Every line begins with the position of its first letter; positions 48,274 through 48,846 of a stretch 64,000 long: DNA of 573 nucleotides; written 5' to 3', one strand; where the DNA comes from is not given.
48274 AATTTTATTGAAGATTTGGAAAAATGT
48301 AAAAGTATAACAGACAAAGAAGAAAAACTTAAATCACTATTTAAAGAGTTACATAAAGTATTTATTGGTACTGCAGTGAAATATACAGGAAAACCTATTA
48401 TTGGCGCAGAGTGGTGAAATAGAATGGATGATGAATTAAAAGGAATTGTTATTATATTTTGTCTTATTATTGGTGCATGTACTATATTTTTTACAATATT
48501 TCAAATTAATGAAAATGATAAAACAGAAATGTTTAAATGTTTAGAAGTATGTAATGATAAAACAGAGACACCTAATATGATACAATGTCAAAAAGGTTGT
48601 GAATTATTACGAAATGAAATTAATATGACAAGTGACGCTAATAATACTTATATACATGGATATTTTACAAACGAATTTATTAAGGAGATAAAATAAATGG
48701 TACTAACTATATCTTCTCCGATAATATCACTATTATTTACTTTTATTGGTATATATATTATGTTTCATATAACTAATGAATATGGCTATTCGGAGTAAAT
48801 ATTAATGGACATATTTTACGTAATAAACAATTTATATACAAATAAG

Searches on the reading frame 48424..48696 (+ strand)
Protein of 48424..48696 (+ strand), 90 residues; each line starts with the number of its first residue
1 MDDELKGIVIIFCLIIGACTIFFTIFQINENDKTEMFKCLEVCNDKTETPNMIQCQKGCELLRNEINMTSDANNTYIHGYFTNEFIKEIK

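Call 51: search_protein_families(library=phrogs, proteins=[window:48424-48696:+], max_evalue=0.01)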
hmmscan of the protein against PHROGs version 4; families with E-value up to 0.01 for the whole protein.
window:48424-48696:+ (90 aa): 1 family
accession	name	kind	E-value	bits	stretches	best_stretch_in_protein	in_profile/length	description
phrog_11462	-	unknown function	0.0099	16.9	0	5-66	6-64/92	-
